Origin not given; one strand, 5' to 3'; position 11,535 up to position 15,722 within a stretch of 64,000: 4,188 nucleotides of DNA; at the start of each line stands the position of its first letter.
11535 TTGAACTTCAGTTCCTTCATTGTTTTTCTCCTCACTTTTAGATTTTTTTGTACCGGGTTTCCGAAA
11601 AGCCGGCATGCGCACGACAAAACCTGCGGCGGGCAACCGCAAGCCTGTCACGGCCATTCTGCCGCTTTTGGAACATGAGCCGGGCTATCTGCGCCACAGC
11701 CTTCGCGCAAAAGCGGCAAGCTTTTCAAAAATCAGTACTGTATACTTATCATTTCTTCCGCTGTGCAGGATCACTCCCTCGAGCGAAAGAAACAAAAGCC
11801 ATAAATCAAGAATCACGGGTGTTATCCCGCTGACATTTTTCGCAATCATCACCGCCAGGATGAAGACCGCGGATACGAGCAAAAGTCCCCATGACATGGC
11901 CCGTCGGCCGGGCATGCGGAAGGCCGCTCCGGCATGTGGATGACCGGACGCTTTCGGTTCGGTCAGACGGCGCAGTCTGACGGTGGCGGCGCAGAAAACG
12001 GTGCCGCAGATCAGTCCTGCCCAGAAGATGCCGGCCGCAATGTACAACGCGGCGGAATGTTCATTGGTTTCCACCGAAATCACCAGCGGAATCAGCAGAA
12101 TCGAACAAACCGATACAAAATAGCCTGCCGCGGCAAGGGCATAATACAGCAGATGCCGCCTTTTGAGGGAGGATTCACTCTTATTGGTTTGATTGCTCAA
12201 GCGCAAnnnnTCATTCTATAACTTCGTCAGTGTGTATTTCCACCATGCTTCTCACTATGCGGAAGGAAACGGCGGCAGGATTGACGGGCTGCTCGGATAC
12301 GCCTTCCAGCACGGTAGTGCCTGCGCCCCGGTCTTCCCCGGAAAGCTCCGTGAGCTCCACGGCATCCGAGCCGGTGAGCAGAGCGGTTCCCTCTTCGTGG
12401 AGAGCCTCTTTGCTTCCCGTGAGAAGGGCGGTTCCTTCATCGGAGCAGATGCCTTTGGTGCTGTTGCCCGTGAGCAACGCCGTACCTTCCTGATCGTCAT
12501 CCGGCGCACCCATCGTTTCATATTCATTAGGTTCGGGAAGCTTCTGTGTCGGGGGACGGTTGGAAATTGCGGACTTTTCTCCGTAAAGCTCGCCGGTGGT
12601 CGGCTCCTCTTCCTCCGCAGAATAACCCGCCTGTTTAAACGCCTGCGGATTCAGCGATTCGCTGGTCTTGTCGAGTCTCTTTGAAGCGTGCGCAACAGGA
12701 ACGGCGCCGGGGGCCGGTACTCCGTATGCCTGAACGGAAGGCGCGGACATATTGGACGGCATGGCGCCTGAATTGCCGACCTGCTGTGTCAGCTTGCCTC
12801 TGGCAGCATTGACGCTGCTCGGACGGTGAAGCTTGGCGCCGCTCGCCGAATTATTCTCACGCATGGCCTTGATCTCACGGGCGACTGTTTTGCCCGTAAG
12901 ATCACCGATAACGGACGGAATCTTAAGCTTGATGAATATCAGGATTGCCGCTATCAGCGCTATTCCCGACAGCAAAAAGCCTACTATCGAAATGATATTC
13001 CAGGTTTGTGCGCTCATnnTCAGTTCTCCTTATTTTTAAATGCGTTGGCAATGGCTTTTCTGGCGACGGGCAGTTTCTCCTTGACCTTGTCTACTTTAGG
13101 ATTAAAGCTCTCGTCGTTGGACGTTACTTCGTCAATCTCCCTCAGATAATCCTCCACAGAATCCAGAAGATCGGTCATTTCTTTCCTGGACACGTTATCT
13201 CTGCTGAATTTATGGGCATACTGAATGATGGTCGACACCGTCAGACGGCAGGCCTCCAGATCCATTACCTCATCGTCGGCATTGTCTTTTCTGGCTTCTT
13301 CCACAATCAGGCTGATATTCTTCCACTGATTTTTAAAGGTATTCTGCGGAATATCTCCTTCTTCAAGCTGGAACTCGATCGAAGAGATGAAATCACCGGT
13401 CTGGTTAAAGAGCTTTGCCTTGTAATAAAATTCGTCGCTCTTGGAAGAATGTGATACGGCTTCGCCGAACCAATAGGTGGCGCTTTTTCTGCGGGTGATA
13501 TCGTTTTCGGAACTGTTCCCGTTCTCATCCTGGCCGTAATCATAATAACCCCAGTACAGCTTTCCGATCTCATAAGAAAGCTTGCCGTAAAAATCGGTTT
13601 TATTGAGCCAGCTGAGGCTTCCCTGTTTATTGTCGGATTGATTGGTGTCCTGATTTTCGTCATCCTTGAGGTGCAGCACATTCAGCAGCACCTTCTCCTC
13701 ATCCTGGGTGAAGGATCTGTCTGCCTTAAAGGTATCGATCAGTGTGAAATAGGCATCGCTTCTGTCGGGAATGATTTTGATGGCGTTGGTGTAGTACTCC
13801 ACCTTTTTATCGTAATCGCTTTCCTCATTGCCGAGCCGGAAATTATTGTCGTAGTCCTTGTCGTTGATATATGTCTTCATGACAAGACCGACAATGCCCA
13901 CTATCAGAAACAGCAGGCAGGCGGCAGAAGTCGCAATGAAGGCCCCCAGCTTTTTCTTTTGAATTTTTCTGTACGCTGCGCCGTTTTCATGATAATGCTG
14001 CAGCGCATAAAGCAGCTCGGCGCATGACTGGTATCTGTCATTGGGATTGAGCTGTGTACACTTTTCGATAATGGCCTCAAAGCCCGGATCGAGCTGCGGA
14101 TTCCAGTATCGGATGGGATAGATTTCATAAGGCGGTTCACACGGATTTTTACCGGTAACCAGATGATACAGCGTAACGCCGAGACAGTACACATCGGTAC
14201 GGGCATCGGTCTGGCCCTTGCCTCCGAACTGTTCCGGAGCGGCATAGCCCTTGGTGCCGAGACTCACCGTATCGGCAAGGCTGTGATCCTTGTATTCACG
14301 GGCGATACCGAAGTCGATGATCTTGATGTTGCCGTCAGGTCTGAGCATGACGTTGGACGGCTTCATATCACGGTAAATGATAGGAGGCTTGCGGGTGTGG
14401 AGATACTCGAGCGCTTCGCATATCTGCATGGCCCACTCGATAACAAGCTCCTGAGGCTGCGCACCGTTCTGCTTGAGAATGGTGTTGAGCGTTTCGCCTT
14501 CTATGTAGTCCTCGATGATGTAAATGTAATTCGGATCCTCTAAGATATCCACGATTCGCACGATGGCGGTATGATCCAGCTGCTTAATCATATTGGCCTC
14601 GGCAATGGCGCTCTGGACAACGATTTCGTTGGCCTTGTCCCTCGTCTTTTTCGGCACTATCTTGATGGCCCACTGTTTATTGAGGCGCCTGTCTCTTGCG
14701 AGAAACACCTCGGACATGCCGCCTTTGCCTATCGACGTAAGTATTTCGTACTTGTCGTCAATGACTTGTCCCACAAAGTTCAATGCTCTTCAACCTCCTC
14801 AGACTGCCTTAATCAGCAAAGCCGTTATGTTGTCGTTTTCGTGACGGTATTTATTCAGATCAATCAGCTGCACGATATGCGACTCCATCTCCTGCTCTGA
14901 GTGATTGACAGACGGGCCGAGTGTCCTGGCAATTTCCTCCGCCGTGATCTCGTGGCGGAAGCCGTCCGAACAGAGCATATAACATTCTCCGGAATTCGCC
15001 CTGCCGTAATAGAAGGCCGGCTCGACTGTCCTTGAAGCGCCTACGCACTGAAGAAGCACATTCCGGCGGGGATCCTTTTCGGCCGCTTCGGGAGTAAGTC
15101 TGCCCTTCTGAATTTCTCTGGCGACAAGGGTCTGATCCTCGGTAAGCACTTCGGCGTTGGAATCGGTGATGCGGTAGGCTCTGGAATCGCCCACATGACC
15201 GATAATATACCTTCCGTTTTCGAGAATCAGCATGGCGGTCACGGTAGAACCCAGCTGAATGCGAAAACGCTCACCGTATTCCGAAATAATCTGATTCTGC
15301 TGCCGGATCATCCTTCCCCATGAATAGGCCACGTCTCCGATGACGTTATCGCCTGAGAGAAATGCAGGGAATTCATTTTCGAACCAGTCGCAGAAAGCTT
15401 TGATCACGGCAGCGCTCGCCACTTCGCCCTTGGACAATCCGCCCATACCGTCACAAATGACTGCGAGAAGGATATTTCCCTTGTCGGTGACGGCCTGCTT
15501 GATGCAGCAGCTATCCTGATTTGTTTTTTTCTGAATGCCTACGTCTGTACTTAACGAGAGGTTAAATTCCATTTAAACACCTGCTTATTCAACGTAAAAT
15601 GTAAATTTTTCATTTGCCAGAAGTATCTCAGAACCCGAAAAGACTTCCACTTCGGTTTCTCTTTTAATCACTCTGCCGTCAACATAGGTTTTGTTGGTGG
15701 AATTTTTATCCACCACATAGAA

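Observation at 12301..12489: Reiterated G-T-x-[VL]-L motifs in two operon proteins: candidate phospho-Thr docking sites for the FHA domains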

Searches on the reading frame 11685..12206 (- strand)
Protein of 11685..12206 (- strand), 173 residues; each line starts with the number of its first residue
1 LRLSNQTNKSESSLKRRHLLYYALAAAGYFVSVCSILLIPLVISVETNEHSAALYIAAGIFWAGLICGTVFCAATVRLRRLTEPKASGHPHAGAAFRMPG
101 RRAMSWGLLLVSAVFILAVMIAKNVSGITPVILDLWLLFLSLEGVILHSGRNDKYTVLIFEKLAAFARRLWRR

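Call 9: search_protein_families(library=ncbifam, proteins=[window:11685-12206:-], max_evalue=0.01)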
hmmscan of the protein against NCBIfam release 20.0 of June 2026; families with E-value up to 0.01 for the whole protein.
window:11685-12206:- (173 aa): 0 families

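Call 25: search_protein_families(library=pfam, proteins=[window:11685-12206:-], max_evalue=0.01)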
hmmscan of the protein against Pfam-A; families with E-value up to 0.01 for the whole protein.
window:11685-12206:- (173 aa): 1 family
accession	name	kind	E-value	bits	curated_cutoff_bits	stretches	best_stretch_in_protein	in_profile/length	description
PF13347.12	MFS_2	-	0.0035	16.4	27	1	16-118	132-239/427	MFS/sugar transport protein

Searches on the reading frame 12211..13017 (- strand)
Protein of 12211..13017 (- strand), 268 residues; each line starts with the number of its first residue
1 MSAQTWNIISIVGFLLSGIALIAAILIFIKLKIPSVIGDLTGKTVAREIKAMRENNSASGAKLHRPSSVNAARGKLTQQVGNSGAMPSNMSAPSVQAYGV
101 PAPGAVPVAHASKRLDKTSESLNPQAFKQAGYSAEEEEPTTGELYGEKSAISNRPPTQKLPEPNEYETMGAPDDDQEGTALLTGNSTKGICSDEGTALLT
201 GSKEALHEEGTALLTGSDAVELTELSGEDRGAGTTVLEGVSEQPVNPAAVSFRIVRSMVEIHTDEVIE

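Call 3: search_protein_families(library=pfam, proteins=[window:12211-13017:-], max_evalue=0.01)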
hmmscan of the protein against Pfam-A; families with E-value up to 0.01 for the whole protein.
window:12211-13017:- (268 aa): 0 families

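Call 6: find_homologous_proteins(query=window:12211-13017:-, max_evalue=0.001)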
Query window:12211-13017:- (268 aa): 328 proteins with E <= 0.001 among 1909 candidates; the best 120 are listed.
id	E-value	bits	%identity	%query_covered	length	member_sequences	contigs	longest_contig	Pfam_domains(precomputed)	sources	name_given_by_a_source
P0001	1.5e-164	564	99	100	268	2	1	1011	-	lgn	-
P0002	4.9e-38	149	41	100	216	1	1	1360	-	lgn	-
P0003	4.5e-35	140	40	100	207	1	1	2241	-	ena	-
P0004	1.1e-34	138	39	100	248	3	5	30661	-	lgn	-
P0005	3.9e-34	136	43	100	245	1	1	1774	-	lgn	-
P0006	5.5e-34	136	39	100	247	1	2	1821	-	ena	-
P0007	9.3e-33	132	41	100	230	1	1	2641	-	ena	-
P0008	1.4e-32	131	41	100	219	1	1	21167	-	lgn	-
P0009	1.7e-32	131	39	100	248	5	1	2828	-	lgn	-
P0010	2.1e-32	131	41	100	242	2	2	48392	-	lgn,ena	-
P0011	2.9e-32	130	39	100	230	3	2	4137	-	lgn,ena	-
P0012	3.7e-32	130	39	100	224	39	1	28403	-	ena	-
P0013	3.9e-32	130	42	100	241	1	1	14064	-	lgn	-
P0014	7.1e-32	129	41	100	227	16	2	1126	-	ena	-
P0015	7.8e-32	129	41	100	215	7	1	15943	-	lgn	-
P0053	4.1e-30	123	40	100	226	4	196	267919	-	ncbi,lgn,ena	-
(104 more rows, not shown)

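Call 9: search_protein_families(library=ncbifam, proteins=[window:12211-13017:-], max_evalue=0.01)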
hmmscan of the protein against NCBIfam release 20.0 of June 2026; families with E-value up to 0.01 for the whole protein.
window:12211-13017:- (268 aa): 0 families

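Call 10: find_encoding_contigs(protein=P0053, flank=10000, max_places=3)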
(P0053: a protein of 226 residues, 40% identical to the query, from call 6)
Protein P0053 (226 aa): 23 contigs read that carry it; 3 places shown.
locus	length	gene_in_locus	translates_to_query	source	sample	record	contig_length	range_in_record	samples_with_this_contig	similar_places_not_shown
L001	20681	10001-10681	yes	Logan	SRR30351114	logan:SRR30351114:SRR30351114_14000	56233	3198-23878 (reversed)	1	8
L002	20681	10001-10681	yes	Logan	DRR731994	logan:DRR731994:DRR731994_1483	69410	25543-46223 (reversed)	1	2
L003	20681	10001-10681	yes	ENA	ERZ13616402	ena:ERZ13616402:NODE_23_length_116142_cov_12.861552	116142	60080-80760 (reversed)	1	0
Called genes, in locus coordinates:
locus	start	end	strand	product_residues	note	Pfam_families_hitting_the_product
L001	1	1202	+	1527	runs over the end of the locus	PF00498:FHA, PF16697:Yop-YscD_cpl (weak), PF01580:FtsK_SpoIIIE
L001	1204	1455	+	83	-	-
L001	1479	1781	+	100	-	PF06013:WXG100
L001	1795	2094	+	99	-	PF06013:WXG100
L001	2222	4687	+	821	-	-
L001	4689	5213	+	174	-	-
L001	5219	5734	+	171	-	PF06013:WXG100 (weak)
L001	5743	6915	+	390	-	PF19909:DUF6382, PF16697:Yop-YscD_cpl (weak), PF00498:FHA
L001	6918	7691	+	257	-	PF13672:PP2C_2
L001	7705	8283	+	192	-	-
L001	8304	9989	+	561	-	PF00069:Pkinase, PF07714:PK_Tyr_Ser-Thr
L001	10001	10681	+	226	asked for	-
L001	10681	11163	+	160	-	-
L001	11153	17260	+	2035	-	PF19077:Big_13 (faint), PF17936:Big_6 (faint), PF13620:CarboxypepD_reg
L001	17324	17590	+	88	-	-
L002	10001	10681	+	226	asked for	-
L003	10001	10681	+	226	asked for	-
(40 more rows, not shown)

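Call 44: predict_structure(alignment_id=A2)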
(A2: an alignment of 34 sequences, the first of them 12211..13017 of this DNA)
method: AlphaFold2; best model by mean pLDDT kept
length: 268 residues; sequences in the alignment: 34
mean_pLDDT: 56.3   pTM: 0.23
mean pLDDT of the five models: 56.3, 56.1, 54.3, 52.7, 52.4
residues with pLDDT >= 90: 23; 70-90: 35; 50-70: 83; < 50: 127
segments of 3 or more residues with pLDDT < 50: 38-40, 82-85, 95-97, 103-105, 116-138, 148-153, 156-160, 165-171, 174-239
pLDDT, mean of each block of 10 residues (from residue 1): 89 94 91 58 64 73 58 57 51 51 52 49 45 45 49 49 44 45 39 41 39 41 41 48 72 76 62
secondary structure, 60 per line:
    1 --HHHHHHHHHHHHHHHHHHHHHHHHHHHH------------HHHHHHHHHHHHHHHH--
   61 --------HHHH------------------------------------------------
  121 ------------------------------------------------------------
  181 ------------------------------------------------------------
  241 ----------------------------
elements in order: H3-30 H43-58 H69-72

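Call 55: search_protein_representatives(alignment_id=A2)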
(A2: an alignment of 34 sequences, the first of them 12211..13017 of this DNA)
Query: 34 sequences, 231 profile positions. Proteins with E-value up to 0.001 (for the whole library): 2110; up to 1e-10: 1020; up to 1e-30: 149. The best 150 are listed.
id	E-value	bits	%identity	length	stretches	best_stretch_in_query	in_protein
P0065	1.3e-89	316.4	-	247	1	1-231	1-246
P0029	8.8e-84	297.3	-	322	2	1-187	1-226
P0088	1.5e-82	293.2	-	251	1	1-231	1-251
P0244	8.3e-81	287.6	-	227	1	1-231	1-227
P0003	2.3e-79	282.8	-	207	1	1-231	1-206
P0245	2.4e-77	276.3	-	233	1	1-231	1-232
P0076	1.8e-76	273.4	-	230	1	1-231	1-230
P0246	1.4e-74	267.2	-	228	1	2-231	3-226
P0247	6.2e-74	265.1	-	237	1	1-231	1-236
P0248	5.3e-71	255.5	-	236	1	1-231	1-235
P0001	5.9e-71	255.3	-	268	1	1-231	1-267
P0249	2.1e-70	253.5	-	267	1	1-231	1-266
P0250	2.5e-68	246.7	-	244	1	1-231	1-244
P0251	1.0e-67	244.8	-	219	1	1-231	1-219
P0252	1.4e-67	244.2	-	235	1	1-231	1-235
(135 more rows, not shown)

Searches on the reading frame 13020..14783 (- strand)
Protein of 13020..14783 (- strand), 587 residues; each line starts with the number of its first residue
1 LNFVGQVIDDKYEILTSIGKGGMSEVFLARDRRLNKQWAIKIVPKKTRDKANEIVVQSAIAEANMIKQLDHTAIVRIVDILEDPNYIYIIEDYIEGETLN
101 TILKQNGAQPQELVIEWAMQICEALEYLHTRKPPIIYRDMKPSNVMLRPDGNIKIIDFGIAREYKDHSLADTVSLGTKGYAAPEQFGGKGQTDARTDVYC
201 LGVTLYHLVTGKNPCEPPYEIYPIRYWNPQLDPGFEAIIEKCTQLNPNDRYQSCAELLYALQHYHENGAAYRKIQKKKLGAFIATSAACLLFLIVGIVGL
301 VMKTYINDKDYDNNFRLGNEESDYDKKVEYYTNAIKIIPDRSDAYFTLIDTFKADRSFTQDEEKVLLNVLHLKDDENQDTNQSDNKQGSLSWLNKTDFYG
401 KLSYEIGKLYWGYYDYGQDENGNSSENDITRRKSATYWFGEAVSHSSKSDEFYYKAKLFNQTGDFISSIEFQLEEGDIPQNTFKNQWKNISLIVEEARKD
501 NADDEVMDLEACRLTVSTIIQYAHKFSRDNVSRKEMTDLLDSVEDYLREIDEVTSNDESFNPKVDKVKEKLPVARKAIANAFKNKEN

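Call 3: search_protein_families(library=pfam, proteins=[window:13020-14783:-], max_evalue=0.01)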
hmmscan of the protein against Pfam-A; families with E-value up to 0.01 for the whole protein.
window:13020-14783:- (587 aa): 3 families
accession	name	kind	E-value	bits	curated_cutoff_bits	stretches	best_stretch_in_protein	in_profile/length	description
PF00069.31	Pkinase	-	6.5e-55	186.8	31.7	1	12-252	1-253/263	Protein kinase domain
PF07714.23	PK_Tyr_Ser-Thr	-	2e-31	109.7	23.1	1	14-216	3-206/258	Protein tyrosine and serine/threonine kinase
PF03109.22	ABC1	-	5.1e-05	23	22.9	1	87-168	143-221/244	ABC1 atypical kinase-like domain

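Call 9: search_protein_families(library=ncbifam, proteins=[window:13020-14783:-], max_evalue=0.01)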
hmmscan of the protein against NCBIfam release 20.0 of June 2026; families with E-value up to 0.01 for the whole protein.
window:13020-14783:- (587 aa): 16 families
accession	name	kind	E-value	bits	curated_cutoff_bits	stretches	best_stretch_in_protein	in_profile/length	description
NF033483.0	PknB_PASTA_kin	equivalog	1.5e-69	235.6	450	1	5-269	2-273/563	Stk1 family PASTA domain-containing Ser/Thr kinase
NF047741.1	antiphage_MADS6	equivalog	1.5e-43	149.3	460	2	5-131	490-610/612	methylation-associated defense system protein kinase MAD6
NF052427.1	StpK7MSMEG_1200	equivalog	3.5e-34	118.3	900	1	11-263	8-267/601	serine/threonine protein kinase StpK7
NF038150.1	lanthi_synth_IV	equivalog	3.1e-32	111.8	650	1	7-218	186-399/851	class IV lanthionine synthetase LanL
NF009651.0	PRK13184.1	equivalog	3.8e-31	107.9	839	1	10-266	2-292/932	serine/threonine-protein kinase PknD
NF033442.0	BREX_PglW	equivalog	1.8e-26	92.2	990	2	5-214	507-709/1391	BREX system serine/threonine kinase PglW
TIGR03903.1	TOMM_kin_cyc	equivalog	4.4e-19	67.9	705.75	1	39-213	7-187/1267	TOMM system kinase/cyclase fusion protein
NF053615.1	SerThrKinAfsKStmc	equivalog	5.7e-19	68.2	1300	1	12-215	15-213/809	protein serine/threonine kinase AfsK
NF038151.1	lanthi_synth_III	equivalog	7.8e-17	60.9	575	1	26-210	236-424/833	class III lanthionine synthetase LanKC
NF043056.1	T4SS_LegK1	equivalog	4.1e-12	45.5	550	1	35-205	106-280/516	Dot/Icm T4SS effector kinase LegK1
NF058632.1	SerThrKinPrkT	equivalog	1.7e-09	37.1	280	1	5-159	16-163/322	serine/threonine protein kinase PrkT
NF011463.0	PRK14879.1-4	equivalog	3.7e-09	36.4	188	1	43-162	47-161/237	Kae1-associated kinase Bud32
NF011460.0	PRK14879.1-1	equivalog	8.5e-09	34.9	199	1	48-167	45-163/232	Kae1-associated kinase Bud32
NF011461.0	PRK14879.1-2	equivalog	2.1e-05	24.4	372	1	32-166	20-151/225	Kae1-associated kinase Bud32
NF050082.1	ATPase_MABP1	exception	0.00022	20.2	800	1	68-160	217-301/435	macrolide-binding ATPase MABP-1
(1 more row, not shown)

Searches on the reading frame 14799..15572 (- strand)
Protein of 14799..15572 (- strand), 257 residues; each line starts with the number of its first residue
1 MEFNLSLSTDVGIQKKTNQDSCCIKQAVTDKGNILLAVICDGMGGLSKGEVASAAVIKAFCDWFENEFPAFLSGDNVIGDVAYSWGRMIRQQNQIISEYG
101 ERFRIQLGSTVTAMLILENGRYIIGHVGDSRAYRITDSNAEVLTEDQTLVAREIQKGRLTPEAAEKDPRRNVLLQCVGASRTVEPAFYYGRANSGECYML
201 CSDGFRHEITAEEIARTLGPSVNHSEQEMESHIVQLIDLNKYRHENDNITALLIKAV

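Call 3: search_protein_families(library=pfam, proteins=[window:14799-15572:-], max_evalue=0.01)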
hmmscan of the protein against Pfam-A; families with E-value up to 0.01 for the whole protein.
window:14799-15572:- (257 aa): 2 families
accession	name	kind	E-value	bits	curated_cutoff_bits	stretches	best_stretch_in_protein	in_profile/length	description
PF13672.11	PP2C_2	-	5.2e-11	42.9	24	1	15-232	9-203/209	Protein phosphatase 2C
PF00481.26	PP2C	-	0.0067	16.6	20.3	0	103-148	96-141/255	Protein phosphatase 2C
